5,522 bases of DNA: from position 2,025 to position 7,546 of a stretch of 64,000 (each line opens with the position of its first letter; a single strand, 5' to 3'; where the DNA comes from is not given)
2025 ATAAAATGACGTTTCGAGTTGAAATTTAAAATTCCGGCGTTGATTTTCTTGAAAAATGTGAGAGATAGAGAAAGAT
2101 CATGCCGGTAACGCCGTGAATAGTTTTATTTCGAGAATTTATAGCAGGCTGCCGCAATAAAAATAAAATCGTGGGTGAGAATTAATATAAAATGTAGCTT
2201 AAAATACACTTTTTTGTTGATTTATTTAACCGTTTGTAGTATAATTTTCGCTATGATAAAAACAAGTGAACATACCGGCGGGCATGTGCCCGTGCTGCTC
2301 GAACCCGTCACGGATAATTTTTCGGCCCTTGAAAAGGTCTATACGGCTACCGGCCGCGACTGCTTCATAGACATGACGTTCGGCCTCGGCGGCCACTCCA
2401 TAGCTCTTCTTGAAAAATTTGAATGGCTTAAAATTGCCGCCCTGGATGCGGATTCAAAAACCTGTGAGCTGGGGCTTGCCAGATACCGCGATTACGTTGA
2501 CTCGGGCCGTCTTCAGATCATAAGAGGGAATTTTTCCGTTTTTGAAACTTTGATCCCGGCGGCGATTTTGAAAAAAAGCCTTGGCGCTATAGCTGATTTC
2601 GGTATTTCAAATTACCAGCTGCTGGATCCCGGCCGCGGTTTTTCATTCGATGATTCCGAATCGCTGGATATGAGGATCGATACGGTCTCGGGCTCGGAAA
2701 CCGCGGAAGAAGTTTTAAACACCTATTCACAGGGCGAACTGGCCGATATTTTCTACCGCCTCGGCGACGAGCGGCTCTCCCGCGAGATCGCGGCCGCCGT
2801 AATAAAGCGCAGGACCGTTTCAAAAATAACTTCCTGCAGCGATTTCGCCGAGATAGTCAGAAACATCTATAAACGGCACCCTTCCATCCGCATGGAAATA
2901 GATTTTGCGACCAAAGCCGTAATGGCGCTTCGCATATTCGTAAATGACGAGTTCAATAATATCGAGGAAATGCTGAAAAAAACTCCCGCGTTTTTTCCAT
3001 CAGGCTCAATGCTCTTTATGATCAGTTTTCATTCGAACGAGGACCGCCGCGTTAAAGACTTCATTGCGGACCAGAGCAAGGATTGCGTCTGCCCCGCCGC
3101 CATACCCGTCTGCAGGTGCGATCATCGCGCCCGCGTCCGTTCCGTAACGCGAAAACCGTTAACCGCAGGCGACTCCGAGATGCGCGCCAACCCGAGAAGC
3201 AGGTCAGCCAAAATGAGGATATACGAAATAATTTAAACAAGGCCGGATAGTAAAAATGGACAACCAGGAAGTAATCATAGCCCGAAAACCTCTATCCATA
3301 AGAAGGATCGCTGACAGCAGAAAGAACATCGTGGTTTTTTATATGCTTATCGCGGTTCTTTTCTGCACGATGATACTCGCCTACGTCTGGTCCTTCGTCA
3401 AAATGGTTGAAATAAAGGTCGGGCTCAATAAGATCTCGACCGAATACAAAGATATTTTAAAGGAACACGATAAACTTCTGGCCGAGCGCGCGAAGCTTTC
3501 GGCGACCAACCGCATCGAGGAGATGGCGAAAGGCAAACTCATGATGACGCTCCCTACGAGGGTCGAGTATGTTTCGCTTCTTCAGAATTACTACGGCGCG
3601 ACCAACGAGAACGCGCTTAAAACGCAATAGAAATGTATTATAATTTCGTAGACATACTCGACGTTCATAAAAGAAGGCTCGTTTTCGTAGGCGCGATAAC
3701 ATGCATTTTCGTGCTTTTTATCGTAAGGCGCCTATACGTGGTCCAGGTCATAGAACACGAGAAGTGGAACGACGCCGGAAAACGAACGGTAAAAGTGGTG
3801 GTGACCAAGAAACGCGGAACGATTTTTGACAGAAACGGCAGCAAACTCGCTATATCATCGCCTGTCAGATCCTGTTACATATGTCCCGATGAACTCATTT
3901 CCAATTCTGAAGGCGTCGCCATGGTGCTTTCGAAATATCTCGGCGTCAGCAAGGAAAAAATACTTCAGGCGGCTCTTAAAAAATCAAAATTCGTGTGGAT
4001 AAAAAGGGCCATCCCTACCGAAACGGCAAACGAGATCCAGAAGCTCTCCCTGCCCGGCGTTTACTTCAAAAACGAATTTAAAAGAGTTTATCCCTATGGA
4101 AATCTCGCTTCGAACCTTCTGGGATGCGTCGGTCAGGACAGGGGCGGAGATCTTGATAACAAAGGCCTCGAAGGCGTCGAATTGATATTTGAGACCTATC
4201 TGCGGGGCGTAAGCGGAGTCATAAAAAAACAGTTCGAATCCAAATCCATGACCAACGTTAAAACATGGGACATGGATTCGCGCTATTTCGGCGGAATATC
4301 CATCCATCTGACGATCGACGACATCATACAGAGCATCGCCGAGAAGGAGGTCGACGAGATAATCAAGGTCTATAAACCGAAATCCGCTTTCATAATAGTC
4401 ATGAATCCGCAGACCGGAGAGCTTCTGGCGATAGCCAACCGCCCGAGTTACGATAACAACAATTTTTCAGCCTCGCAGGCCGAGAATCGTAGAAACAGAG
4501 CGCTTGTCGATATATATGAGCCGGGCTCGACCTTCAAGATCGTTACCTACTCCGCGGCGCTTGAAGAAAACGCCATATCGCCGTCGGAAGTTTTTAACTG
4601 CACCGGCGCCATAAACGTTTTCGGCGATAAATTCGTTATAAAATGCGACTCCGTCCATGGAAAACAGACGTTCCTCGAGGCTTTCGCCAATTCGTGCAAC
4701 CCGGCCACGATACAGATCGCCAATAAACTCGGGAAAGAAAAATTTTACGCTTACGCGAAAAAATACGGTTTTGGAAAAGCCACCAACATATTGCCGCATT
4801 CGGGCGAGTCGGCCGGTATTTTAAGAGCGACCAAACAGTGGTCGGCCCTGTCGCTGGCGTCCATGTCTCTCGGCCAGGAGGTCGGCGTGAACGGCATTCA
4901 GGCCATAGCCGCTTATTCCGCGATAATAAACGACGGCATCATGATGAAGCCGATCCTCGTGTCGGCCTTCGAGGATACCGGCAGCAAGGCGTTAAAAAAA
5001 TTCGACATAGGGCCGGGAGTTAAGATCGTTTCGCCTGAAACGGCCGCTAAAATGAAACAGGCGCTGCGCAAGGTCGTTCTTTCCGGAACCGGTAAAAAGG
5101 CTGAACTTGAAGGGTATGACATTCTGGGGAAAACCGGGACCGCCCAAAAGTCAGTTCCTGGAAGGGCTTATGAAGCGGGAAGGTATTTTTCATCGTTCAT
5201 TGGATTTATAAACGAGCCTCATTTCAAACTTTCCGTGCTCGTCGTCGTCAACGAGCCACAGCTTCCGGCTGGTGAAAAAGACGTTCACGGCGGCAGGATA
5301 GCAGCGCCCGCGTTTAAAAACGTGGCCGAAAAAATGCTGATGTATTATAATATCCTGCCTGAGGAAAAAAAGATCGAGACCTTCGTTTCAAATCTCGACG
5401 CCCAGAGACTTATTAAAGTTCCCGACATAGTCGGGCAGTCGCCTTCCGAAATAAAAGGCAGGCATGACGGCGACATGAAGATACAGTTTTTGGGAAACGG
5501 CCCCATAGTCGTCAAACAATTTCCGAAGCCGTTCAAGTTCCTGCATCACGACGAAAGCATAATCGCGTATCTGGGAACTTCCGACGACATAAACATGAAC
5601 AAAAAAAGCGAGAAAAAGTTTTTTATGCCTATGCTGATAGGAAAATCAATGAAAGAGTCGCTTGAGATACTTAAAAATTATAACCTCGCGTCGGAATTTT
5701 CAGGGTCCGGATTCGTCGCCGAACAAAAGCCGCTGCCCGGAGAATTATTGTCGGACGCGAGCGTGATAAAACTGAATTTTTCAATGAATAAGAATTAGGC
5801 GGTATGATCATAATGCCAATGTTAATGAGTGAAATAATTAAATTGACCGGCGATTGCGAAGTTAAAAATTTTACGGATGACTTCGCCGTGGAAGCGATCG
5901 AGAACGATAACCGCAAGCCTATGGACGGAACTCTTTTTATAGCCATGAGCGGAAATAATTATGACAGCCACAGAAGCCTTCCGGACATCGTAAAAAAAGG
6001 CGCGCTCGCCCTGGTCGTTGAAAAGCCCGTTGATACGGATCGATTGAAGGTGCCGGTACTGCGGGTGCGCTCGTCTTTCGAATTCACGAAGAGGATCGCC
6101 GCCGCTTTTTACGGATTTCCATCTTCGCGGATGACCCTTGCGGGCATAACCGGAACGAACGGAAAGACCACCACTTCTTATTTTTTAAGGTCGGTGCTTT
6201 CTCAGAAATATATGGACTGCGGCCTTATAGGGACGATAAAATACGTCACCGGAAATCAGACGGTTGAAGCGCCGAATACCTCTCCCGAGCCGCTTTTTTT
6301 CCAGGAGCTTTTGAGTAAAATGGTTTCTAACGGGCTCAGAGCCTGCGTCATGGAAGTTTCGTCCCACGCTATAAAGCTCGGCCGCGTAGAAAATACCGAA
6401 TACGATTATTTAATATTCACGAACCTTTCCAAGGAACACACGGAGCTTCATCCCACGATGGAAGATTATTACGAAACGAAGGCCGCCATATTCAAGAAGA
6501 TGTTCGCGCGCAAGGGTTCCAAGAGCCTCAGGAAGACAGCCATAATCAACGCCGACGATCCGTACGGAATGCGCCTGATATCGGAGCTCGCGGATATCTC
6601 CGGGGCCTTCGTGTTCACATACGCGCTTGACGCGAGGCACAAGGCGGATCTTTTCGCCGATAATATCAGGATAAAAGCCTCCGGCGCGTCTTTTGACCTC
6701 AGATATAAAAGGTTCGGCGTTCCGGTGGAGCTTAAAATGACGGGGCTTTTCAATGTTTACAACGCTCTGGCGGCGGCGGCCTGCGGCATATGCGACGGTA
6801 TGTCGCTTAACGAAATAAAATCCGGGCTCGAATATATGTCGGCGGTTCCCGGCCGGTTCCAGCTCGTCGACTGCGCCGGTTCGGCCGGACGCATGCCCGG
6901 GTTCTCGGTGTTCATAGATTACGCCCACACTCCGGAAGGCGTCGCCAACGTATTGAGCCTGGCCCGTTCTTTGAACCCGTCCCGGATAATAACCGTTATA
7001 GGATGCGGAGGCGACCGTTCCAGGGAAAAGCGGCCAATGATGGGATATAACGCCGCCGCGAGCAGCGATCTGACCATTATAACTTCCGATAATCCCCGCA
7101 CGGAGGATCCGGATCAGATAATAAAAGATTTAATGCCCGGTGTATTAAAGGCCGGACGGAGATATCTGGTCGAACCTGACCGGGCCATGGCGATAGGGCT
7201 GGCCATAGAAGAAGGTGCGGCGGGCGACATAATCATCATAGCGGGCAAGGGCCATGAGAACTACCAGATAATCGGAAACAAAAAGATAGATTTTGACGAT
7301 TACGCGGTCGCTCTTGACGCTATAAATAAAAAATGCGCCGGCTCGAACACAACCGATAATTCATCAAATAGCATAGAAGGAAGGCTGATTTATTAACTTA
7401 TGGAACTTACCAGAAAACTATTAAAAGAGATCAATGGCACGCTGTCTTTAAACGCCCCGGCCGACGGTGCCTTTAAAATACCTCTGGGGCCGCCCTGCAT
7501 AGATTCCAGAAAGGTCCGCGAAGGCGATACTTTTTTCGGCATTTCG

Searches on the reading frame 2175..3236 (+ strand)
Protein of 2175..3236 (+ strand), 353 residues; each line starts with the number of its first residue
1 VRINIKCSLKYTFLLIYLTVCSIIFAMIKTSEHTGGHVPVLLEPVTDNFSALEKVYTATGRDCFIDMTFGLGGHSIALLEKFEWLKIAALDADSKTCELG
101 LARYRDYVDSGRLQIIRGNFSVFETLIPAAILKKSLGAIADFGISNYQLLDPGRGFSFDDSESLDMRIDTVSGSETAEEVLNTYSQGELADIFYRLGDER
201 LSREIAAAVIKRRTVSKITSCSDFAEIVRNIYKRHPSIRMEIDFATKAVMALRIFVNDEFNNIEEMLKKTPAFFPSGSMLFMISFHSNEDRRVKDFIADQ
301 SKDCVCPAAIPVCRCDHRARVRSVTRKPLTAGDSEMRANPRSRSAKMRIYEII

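Call 6: search_protein_families(library=pfam, proteins=[window:2175-3236:+], max_evalue=0.001)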
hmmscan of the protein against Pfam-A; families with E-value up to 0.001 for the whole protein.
window:2175-3236:+ (353 aa): 1 family
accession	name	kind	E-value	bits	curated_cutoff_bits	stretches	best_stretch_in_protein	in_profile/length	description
PF01795.25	Methyltransf_5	-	8e-82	275.6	27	1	37-352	4-308/309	MraW methylase family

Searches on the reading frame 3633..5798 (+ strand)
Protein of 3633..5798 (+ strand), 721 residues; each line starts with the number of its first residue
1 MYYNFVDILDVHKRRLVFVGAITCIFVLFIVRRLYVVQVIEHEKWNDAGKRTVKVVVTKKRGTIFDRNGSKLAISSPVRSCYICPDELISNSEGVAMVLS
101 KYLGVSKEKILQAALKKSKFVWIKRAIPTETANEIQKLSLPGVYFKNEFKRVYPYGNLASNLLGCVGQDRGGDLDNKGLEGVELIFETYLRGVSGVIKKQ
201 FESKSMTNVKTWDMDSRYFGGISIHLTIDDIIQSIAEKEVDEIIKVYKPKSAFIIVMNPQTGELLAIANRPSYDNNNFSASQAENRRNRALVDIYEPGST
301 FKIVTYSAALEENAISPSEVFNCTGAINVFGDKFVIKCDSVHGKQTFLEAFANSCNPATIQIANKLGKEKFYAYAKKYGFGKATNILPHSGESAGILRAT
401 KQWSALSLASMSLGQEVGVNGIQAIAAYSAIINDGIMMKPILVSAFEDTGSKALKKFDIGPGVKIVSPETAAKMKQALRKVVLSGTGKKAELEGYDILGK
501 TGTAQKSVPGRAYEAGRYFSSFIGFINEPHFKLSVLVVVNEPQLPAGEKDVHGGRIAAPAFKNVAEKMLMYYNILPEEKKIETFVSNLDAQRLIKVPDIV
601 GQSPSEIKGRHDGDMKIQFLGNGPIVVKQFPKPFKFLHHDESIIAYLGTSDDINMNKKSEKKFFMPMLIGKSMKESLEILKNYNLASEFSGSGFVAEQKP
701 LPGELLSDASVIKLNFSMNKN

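Call 6: search_protein_families(library=pfam, proteins=[window:3633-5798:+], max_evalue=0.001)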
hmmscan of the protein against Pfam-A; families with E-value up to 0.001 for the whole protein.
window:3633-5798:+ (721 aa): 3 families
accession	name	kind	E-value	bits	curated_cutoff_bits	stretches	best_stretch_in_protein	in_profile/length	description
PF00905.27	Transpeptidase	-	7.2e-67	226.1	22.1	1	253-565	2-298/299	Penicillin binding protein transpeptidase domain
PF03717.20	PBP_dimer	-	1.7e-21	77.9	24.4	1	60-200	5-168/180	Penicillin-binding Protein dimerisation domain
PF03793.24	PASTA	-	3.8e-08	33.6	23.2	1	665-717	3-63/64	PASTA domain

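Call 63: find_encoding_contigs(protein=window:3633-5798:+, flank=10000, max_places=1)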
Protein window:3633-5798:+ (721 aa): no gene with exactly this product is on record in the collection.

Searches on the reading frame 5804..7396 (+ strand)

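Call 6: search_protein_families(library=pfam, proteins=[window:5804-7396:+], max_evalue=0.001)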
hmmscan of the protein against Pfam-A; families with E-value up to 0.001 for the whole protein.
window:5804-7396:+ (530 aa): 2 families
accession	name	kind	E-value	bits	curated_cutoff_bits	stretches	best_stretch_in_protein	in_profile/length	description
PF08245.18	Mur_ligase_M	-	6.9e-49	167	24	1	115-327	1-199/200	Mur ligase middle domain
PF02875.26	Mur_ligase_C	-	1.2e-25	91.2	28.4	1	350-483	1-127/127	Mur ligase, glutamate ligase domain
